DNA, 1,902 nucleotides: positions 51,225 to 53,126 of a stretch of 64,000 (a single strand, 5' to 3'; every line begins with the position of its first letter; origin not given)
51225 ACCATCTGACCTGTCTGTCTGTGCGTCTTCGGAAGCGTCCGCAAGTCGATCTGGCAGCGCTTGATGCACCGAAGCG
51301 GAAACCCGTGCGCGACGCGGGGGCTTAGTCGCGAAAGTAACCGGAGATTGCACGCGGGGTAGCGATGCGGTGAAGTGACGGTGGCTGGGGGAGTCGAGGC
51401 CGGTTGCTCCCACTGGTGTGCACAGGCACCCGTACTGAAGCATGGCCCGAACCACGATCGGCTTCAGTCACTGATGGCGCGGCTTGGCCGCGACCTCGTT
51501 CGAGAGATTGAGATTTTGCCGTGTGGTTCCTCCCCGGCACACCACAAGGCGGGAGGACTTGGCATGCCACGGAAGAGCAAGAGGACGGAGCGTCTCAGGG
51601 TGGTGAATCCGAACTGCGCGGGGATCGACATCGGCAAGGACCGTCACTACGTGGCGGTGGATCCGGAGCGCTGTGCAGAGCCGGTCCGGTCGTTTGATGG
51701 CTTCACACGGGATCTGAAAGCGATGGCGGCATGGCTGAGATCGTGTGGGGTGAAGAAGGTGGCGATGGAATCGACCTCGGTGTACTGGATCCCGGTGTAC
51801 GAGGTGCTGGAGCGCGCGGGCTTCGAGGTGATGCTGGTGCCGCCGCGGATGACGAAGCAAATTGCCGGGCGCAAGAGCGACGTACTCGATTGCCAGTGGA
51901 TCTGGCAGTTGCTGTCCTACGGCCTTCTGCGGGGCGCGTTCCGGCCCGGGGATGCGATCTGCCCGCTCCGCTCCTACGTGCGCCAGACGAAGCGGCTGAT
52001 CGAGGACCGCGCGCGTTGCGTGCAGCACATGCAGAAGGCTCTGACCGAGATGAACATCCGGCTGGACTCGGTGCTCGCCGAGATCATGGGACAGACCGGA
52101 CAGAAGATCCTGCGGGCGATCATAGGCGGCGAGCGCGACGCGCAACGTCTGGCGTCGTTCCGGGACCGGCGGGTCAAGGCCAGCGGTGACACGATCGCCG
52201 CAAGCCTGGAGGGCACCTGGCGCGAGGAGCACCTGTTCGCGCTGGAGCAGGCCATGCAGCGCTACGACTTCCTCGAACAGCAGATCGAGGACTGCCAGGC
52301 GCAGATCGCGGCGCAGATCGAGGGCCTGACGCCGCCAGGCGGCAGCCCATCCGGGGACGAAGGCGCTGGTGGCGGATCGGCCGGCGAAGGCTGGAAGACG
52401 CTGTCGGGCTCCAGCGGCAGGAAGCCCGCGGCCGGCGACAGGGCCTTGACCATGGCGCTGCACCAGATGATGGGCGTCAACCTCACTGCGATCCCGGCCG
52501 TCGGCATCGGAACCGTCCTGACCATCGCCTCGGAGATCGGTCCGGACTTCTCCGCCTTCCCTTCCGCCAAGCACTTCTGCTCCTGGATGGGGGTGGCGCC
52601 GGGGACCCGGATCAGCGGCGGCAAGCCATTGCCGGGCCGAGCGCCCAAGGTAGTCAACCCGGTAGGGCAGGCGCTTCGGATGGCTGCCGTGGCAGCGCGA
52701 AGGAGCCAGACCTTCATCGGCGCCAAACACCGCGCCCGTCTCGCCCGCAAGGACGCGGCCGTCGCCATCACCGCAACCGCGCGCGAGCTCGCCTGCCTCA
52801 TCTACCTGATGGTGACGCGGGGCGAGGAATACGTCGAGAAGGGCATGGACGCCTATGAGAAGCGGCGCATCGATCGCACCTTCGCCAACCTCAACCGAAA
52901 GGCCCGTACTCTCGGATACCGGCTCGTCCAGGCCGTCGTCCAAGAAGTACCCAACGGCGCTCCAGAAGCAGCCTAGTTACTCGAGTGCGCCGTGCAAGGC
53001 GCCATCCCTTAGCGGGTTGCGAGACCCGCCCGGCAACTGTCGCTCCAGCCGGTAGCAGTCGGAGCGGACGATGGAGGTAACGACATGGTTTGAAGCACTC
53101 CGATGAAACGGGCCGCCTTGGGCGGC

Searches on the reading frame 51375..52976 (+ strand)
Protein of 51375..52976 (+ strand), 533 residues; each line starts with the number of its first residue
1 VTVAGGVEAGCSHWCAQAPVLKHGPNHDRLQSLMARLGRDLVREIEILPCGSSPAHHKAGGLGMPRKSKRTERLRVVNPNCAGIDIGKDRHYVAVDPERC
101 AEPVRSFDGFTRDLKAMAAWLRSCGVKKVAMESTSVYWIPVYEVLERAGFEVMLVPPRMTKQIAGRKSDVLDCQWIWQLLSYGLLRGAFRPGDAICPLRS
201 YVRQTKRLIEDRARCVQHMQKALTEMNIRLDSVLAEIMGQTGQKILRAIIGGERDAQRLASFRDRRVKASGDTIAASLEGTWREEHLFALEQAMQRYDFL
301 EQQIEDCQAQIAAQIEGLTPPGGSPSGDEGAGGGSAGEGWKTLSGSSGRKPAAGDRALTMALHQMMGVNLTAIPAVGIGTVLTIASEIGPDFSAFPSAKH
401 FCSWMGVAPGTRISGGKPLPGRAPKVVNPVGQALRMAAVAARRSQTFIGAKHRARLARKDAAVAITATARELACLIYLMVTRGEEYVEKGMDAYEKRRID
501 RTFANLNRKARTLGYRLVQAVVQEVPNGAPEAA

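Call 51: search_protein_families(library=pfam, proteins=[window:51375-52976:+], max_evalue=0.001)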
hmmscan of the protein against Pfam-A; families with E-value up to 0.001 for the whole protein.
window:51375-52976:+ (533 aa): 2 families
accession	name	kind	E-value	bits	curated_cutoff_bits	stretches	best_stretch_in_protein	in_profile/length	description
PF01548.23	DEDD_Tnp_IS110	-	3.1e-22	79.5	29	1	82-226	1-153/155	Transposase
PF02371.22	Transposase_20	-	7.4e-13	49.1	21.3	1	369-445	3-79/87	Transposase IS116/IS110/IS902 family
